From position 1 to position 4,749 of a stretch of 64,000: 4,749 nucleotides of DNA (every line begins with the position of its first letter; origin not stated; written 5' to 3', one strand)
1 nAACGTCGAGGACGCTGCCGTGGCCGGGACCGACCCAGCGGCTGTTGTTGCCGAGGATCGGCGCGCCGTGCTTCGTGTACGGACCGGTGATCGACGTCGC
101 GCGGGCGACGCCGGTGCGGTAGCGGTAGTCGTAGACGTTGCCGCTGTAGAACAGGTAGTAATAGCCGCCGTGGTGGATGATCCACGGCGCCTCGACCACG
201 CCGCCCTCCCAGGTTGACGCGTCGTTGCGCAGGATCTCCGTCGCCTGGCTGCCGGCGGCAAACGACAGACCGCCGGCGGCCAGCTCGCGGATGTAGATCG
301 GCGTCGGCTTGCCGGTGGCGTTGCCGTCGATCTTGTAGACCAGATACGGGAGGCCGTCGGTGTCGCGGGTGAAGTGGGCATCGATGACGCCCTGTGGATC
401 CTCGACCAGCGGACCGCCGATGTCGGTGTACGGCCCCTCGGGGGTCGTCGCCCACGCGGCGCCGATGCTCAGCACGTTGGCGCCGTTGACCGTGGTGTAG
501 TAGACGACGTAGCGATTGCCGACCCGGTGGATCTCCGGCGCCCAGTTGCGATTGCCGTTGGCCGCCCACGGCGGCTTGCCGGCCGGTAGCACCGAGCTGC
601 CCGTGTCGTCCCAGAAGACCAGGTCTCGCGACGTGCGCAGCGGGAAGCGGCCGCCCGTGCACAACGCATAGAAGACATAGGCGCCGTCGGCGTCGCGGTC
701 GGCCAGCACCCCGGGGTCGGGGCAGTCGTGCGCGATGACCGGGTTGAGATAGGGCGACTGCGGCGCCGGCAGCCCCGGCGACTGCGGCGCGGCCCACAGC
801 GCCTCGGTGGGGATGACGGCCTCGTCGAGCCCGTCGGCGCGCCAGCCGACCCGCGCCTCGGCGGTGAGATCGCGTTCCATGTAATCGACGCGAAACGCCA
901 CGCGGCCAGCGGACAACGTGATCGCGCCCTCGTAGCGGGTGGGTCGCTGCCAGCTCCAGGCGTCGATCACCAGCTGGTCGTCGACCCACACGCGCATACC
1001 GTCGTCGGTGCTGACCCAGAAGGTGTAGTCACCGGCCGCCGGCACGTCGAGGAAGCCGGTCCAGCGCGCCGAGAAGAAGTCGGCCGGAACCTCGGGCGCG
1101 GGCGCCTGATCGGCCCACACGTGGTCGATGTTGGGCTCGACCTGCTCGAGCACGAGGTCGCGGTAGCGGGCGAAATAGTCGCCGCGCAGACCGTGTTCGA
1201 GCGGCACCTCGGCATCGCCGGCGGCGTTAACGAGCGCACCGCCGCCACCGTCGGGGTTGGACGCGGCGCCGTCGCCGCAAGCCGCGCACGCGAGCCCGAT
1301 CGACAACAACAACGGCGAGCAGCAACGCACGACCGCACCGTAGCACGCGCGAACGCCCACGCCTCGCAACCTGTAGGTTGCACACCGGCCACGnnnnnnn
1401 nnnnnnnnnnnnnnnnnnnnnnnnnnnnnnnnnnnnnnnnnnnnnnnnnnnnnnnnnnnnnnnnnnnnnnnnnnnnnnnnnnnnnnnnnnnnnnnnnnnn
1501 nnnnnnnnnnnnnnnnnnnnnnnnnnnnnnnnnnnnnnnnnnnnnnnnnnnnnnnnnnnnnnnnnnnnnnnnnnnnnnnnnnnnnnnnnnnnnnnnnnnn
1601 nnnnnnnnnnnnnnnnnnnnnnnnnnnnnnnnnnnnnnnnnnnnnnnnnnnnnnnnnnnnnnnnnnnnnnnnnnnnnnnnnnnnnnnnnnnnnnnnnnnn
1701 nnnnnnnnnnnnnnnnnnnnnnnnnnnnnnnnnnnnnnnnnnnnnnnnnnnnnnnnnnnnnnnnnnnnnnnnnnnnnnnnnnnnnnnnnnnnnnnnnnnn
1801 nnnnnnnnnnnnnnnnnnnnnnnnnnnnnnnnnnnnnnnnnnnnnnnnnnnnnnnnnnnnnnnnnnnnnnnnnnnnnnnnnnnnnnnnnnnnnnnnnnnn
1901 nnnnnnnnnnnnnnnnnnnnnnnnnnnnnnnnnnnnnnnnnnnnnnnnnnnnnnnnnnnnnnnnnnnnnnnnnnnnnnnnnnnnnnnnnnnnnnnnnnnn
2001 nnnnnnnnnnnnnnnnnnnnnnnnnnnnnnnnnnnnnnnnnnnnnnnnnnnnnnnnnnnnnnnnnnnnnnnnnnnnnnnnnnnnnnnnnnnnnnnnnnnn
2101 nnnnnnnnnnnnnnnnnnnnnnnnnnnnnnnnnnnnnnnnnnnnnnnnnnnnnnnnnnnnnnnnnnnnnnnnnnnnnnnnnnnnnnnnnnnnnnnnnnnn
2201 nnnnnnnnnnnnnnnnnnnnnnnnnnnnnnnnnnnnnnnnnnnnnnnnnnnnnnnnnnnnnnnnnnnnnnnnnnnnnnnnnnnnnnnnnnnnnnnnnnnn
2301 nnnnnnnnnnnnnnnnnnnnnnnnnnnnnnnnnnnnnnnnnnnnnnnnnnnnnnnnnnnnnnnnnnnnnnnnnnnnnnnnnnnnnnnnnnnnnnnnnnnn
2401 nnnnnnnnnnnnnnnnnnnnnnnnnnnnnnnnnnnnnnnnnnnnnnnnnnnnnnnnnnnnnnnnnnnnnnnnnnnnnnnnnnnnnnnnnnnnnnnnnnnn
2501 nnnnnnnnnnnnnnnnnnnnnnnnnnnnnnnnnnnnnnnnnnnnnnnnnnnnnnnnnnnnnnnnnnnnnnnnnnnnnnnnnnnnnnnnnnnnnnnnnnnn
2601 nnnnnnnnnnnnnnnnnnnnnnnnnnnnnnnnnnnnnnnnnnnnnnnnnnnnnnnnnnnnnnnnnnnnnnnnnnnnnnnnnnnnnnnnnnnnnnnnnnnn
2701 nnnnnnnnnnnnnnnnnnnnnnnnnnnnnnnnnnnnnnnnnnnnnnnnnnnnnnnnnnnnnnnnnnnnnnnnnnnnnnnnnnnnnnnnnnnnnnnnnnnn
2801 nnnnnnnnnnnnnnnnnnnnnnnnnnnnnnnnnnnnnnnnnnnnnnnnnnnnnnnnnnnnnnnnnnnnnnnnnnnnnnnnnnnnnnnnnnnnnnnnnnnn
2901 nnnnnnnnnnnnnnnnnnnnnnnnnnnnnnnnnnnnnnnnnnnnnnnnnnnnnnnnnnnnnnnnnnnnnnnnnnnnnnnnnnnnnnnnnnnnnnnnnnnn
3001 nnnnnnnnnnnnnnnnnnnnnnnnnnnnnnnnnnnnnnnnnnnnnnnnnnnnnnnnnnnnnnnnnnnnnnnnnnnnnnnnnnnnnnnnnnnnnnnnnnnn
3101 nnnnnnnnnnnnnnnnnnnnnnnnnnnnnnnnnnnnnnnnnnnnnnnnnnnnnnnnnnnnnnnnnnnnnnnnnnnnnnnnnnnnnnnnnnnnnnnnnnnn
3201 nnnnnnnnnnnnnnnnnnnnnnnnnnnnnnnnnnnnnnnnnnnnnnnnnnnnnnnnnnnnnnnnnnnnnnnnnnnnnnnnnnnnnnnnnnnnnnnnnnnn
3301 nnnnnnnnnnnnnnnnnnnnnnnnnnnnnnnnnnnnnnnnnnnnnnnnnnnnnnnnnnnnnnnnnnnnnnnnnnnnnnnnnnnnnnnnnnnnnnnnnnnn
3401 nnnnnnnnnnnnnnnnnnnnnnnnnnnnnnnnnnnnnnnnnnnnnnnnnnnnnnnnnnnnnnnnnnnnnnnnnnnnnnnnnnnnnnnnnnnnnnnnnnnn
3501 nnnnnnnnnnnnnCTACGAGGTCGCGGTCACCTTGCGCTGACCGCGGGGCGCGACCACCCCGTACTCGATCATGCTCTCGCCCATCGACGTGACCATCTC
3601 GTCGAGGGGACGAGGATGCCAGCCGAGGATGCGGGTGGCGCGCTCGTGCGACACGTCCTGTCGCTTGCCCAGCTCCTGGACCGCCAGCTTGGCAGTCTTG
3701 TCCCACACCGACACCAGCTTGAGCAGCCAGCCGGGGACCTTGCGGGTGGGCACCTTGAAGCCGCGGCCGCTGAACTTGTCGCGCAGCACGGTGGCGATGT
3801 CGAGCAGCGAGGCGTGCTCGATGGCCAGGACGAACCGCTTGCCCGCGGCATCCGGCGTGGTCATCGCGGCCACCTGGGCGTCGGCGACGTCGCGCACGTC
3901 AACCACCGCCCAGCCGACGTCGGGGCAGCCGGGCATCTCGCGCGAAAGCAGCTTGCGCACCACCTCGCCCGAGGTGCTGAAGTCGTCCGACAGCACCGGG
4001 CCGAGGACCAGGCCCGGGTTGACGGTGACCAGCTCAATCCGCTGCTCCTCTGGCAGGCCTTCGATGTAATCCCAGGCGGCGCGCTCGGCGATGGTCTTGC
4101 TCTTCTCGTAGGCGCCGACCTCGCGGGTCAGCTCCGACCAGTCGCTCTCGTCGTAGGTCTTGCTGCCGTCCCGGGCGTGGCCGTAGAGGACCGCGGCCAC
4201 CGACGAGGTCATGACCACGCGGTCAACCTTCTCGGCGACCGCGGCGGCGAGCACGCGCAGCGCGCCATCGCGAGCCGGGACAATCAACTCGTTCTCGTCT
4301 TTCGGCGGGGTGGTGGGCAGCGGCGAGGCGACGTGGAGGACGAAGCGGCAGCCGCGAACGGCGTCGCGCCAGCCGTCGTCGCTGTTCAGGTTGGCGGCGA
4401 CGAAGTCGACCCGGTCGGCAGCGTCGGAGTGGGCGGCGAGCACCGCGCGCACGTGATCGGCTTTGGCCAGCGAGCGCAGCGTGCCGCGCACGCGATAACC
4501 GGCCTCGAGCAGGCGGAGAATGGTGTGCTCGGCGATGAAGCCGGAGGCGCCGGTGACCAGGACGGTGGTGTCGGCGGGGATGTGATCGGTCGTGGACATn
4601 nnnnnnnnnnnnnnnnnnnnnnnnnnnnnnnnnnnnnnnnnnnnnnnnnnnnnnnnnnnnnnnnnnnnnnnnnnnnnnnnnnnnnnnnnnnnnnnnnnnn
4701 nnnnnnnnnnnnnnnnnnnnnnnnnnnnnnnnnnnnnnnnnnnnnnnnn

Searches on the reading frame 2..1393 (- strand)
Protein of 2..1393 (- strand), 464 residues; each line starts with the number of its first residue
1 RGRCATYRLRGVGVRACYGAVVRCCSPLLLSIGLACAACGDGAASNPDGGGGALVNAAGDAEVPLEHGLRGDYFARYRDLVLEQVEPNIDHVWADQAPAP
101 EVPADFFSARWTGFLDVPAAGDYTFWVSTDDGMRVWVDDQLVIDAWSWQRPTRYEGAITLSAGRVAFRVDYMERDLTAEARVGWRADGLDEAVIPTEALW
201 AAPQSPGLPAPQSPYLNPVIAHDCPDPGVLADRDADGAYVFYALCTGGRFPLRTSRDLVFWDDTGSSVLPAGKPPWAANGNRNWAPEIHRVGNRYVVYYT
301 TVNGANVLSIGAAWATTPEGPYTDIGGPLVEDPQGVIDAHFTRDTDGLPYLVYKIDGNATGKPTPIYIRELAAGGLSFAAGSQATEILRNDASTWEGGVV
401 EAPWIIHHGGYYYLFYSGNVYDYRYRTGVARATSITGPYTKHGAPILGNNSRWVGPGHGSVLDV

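Call 53: search_protein_families(library=pfam, proteins=[window:2-1393:-], max_evalue=0.00001)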
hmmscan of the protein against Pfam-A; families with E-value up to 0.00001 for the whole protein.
window:2-1393:- (464 aa): 2 families
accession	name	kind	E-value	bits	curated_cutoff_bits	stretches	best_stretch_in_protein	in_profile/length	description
PF04616.20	Glyco_hydro_43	-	7.5e-45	153.9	32.2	1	215-463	1-249/288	Glycosyl hydrolases family 43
PF07691.17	PA14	-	2e-24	86.5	24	1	66-191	2-140/147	PA14 domain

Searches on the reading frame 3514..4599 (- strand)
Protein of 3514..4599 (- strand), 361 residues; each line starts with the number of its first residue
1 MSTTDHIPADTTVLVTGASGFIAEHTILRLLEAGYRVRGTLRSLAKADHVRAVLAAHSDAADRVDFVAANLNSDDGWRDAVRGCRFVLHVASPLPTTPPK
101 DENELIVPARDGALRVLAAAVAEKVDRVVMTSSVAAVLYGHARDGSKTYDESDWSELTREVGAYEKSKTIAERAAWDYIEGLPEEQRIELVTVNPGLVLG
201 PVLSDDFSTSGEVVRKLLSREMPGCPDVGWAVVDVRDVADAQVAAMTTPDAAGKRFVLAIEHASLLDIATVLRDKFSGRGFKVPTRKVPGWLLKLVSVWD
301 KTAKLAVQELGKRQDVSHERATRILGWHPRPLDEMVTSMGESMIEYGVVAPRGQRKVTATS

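Call 52: search_protein_families(library=pfam, proteins=[window:3514-4599:-], max_evalue=0.00001)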
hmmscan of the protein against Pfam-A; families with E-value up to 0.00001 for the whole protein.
window:3514-4599:- (361 aa): 5 families
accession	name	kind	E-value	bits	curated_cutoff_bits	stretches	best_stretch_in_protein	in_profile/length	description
PF01370.27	Epimerase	-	8.3e-20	71.7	20.9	1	13-257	1-238/240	NAD dependent epimerase/dehydratase family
PF01073.25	3Beta_HSD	-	1.7e-12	47.4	22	1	14-246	1-229/280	3-beta hydroxysteroid dehydrogenase/isomerase family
PF13460.12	NAD_binding_10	-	5.4e-09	36.6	27.2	1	17-136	1-101/184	NAD(P)H-binding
PF16363.11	GDP_Man_Dehyd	-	2e-07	31.2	27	1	14-180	1-169/332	GDP-mannose 4,6 dehydratase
PF05368.20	NmrA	-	2.2e-06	28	27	0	10-135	2-109/298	NmrA-like family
